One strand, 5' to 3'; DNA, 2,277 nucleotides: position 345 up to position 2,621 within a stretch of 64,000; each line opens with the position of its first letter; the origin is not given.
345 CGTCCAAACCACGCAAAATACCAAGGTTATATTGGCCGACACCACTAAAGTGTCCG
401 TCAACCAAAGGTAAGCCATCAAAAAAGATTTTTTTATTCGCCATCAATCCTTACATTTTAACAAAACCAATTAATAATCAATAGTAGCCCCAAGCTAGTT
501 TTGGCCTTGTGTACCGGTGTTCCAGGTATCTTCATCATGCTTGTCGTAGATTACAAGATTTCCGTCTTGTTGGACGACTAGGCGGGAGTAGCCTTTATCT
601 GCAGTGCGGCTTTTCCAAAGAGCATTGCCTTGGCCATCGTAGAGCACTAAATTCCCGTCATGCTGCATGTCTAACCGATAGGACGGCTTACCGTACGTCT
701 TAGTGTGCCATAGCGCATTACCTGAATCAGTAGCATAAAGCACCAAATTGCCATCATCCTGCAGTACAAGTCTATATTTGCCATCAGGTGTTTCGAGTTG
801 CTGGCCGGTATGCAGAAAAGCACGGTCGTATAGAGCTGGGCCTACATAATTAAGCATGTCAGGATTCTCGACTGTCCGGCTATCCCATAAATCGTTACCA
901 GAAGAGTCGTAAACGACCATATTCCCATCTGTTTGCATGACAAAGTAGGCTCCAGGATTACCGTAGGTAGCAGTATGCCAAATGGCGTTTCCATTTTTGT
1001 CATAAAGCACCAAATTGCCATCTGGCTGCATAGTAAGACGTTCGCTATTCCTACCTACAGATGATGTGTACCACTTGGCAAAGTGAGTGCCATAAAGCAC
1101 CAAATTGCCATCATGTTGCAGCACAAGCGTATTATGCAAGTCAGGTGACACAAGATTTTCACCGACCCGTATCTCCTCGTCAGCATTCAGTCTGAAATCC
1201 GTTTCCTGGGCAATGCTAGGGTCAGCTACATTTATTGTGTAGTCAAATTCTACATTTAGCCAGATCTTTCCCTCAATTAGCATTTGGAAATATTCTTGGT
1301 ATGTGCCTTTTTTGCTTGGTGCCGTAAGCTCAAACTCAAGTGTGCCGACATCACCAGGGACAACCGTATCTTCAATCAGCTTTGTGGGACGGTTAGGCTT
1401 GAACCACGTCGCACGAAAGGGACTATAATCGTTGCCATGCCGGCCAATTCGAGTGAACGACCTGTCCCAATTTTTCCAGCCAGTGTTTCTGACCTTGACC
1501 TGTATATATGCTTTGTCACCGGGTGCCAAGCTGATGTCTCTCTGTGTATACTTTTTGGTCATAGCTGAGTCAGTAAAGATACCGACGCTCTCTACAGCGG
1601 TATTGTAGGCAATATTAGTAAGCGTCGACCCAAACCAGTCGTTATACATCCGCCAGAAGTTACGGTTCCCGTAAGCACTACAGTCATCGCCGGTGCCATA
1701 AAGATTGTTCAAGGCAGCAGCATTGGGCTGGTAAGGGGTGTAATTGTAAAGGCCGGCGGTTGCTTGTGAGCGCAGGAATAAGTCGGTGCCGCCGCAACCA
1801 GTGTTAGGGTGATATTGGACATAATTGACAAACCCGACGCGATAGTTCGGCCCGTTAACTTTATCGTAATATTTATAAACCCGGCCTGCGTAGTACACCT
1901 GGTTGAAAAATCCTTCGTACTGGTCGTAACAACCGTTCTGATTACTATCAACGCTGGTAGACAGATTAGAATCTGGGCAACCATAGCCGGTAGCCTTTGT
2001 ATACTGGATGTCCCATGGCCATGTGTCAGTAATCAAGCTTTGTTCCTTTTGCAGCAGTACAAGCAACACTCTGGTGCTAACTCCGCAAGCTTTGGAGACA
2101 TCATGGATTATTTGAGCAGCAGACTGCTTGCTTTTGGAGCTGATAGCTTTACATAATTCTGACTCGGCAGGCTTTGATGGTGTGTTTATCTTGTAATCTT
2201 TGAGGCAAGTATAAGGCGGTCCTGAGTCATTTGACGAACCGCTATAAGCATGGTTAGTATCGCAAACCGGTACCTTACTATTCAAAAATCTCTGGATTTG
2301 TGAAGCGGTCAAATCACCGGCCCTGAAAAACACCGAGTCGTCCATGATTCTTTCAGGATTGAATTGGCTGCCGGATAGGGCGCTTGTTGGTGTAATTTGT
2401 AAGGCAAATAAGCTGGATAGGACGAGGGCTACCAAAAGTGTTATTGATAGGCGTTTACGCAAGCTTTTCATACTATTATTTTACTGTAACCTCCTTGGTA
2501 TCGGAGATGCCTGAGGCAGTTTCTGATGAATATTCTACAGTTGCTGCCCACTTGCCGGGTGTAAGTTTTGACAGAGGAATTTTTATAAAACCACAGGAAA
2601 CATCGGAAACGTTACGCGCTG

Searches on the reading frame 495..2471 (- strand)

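Call 80: search_protein_families(library=pfam, proteins=[window:495-2471:-], max_evalue=0.00001)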
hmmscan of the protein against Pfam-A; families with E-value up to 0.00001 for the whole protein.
window:495-2471:- (658 aa): 2 families
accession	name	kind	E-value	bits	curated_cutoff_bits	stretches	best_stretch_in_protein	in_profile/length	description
PF01453.30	B_lectin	-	2.3e-18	67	32.4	1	472-532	12-76/105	D-mannose binding lectin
PF16158.11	N_BRCA1_IG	-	1e-06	29.7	28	1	316-399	9-92/108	Ig-like domain from next to BRCA1 gene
